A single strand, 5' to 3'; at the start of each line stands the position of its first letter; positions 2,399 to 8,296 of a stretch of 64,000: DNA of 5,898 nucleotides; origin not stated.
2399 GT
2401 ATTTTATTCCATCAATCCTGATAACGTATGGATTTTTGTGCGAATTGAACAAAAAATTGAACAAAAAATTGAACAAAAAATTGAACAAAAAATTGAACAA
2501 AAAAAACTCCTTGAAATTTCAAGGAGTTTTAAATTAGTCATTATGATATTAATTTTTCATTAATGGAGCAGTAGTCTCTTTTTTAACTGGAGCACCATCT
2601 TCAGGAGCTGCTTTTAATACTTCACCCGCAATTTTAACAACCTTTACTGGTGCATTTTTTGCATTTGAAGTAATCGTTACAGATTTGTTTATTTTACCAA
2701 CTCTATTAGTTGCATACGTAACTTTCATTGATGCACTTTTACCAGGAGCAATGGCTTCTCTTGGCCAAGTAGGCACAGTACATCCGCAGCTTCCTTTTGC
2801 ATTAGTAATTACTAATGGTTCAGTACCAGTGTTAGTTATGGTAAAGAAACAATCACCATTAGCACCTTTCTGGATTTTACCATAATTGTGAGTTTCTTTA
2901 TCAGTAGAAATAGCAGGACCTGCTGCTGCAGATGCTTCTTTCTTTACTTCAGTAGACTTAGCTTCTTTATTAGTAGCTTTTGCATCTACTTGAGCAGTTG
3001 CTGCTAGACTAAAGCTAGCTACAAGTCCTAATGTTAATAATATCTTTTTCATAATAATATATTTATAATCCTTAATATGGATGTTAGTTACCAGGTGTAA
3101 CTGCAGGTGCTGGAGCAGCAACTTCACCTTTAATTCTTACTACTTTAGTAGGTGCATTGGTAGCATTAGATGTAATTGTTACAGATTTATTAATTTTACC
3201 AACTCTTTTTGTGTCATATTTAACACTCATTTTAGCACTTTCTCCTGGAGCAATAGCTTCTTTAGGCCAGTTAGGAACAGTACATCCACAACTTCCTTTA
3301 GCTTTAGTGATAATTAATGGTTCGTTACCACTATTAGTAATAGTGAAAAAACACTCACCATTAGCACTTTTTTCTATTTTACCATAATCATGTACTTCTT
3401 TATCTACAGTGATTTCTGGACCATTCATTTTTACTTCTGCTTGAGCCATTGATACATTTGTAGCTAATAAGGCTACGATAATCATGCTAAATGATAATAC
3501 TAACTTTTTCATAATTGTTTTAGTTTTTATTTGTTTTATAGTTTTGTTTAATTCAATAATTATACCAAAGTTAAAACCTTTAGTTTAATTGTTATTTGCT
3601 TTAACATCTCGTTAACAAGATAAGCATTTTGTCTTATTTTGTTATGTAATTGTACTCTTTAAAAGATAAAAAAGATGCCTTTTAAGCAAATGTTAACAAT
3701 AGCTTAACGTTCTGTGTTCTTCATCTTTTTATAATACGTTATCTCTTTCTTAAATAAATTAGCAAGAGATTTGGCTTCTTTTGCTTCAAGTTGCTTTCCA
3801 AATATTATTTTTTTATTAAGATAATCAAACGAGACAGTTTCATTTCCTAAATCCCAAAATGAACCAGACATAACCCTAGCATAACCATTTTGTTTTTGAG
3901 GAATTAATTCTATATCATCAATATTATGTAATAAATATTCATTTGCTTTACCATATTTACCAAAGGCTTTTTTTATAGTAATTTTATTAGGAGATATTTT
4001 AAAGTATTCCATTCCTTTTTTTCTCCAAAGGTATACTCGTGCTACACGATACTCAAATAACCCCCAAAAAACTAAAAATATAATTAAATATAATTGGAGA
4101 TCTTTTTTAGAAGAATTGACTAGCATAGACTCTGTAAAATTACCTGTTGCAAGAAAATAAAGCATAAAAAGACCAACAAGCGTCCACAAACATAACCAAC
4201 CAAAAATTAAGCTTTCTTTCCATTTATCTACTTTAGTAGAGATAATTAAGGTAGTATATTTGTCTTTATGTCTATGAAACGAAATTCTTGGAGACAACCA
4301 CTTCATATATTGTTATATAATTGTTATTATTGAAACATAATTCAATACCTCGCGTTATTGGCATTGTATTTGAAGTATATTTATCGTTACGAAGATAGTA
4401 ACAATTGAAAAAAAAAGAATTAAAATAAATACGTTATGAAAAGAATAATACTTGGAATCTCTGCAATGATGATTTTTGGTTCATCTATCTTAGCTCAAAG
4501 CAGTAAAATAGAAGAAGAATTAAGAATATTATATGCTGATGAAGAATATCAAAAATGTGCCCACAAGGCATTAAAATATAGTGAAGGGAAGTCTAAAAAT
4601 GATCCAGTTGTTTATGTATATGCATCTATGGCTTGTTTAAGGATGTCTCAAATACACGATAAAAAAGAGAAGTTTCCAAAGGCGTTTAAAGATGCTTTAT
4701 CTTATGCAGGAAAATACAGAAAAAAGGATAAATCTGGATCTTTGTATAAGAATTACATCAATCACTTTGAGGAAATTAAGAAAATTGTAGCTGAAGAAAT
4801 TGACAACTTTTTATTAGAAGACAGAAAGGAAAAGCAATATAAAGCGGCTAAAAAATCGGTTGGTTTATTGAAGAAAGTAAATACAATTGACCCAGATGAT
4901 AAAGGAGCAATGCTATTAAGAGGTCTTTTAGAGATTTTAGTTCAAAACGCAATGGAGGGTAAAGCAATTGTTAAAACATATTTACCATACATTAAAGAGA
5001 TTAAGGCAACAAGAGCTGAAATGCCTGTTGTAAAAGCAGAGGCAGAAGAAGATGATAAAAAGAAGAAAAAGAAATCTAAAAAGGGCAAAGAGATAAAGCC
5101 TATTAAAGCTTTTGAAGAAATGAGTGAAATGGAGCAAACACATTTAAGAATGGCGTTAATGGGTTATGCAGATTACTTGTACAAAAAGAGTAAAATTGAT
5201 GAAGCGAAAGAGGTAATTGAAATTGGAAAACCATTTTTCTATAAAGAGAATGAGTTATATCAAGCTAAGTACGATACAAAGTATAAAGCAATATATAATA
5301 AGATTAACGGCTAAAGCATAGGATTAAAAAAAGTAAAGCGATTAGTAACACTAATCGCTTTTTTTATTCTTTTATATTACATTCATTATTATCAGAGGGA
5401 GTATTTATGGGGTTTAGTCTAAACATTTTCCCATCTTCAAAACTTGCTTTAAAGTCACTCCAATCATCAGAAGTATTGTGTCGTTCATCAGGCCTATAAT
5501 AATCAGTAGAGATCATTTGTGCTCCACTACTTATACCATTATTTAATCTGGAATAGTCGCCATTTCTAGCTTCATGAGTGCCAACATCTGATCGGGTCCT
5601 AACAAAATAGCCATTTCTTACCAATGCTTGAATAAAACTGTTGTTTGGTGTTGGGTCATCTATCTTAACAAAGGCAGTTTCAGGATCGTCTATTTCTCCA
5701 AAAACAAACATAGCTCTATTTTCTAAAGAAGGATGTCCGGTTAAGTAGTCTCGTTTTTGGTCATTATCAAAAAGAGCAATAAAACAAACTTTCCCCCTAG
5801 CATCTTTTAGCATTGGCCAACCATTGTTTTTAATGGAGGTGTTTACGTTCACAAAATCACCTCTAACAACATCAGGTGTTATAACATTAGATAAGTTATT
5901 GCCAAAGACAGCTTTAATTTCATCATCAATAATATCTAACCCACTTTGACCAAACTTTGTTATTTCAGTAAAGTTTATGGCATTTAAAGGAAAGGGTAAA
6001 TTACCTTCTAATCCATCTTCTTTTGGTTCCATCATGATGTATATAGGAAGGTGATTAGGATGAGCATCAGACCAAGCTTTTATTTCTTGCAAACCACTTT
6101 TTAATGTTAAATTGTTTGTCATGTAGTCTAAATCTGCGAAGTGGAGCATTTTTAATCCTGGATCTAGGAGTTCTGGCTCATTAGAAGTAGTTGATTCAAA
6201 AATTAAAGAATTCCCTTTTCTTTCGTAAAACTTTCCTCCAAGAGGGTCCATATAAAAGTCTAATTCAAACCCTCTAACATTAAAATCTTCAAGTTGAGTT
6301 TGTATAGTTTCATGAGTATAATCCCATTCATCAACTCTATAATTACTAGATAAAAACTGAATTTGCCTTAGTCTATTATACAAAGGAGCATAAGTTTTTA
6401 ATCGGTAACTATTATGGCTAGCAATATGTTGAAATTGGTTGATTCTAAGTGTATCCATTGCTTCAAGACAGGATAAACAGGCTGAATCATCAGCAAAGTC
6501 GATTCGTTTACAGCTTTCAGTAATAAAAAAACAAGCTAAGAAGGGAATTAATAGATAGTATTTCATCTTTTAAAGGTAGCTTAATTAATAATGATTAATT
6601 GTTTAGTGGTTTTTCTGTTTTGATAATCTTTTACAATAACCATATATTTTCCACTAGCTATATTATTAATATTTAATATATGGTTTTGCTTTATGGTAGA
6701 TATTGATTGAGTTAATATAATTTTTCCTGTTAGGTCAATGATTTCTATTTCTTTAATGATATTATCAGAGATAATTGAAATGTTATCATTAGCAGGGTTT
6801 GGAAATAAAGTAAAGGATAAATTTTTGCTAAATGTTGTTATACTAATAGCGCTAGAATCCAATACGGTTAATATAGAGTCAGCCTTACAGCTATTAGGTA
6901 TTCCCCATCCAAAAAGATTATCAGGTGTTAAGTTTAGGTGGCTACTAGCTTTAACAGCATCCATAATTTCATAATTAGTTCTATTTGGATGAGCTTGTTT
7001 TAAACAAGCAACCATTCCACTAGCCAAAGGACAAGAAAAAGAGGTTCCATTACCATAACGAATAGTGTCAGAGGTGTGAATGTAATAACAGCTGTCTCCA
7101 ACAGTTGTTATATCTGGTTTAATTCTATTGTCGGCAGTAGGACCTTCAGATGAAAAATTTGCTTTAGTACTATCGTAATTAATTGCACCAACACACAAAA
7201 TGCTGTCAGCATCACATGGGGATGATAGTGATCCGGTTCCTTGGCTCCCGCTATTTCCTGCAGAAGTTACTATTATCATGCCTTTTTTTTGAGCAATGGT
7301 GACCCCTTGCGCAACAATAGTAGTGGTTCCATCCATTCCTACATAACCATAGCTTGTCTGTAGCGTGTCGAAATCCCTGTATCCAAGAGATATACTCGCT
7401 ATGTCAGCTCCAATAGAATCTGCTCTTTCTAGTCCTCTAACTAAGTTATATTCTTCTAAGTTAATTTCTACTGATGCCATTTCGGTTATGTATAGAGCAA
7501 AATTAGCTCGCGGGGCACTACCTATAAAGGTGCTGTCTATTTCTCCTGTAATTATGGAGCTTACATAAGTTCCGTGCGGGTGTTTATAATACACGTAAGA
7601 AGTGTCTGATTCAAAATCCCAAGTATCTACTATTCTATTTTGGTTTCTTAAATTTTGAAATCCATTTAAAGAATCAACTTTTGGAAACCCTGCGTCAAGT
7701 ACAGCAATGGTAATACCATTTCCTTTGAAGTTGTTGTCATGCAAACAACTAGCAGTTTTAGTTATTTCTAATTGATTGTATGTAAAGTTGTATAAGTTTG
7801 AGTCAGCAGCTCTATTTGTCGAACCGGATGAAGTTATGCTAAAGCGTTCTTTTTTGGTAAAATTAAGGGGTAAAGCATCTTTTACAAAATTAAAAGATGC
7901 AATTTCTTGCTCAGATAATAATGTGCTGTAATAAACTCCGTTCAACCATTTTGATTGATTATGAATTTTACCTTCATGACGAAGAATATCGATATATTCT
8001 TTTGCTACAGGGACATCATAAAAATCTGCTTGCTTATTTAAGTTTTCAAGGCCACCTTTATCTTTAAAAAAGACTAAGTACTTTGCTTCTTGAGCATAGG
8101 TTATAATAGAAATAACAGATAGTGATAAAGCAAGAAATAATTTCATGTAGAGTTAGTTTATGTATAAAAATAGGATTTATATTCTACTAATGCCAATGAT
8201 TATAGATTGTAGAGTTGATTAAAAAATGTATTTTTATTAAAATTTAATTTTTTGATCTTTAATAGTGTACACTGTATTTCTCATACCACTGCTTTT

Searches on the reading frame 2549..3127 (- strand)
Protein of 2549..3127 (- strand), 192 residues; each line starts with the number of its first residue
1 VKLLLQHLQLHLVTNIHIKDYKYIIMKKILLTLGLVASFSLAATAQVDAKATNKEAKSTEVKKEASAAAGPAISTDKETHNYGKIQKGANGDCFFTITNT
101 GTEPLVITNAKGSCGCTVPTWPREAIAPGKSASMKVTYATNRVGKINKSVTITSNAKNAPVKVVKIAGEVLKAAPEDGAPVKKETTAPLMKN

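Call 23: search_protein_families(library=pfam, proteins=[window:2549-3127:-], max_evalue=0.001)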
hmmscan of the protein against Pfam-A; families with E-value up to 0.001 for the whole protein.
window:2549-3127:- (192 aa): 3 families
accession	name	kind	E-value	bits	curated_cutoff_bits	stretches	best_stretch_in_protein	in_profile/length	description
PF07610.17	DUF1573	-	1.5e-30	105.6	26.1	1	73-170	1-98/98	Protein of unknown function (DUF1573)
PF22544.2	HYDIN_VesB_CFA65-like_Ig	-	1.1e-14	54.9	25.5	1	71-162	1-94/100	HYDIN/CFA65/VesB-like, Ig-like domain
PF15780.11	ASH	-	2.6e-05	24.7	27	1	81-157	15-93/98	Abnormal spindle-like microcephaly-assoc'd, ASPM-SPD-2-Hydin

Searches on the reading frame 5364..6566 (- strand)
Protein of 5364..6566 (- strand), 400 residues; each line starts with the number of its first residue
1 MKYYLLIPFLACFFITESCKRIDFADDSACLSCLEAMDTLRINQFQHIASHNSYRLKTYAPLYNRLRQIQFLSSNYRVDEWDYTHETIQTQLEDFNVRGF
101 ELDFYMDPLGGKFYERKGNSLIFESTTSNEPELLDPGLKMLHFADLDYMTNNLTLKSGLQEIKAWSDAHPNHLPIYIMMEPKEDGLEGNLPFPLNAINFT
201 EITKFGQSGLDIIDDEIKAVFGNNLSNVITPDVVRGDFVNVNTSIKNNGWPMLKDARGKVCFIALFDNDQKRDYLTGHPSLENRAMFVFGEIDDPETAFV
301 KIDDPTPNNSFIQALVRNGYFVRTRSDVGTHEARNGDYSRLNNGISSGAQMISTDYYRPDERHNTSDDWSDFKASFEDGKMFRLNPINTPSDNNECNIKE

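Call 23: search_protein_families(library=pfam, proteins=[window:5364-6566:-], max_evalue=0.001)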
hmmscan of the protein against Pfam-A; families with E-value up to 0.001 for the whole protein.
window:5364-6566:- (400 aa): 1 family
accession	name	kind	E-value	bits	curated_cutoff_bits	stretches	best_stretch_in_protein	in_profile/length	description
PF16670.11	PI-PLC-C1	-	6.6e-95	318.4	29.9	1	40-386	1-329/329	Phosphoinositide phospholipase C, Ca2+-dependent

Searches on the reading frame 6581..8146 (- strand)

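Call 23: search_protein_families(library=pfam, proteins=[window:6581-8146:-], max_evalue=0.001)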
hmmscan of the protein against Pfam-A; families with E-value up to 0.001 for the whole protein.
window:6581-8146:- (521 aa): 2 families
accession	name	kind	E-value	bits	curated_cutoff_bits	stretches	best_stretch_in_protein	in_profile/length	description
PF00082.27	Peptidase_S8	-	8.8e-41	140.5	21.8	1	142-415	1-288/288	Subtilase family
PF18962.6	Por_Secre_tail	-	5.4e-11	43.1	27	1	447-519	1-75/75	Secretion system C-terminal sorting domain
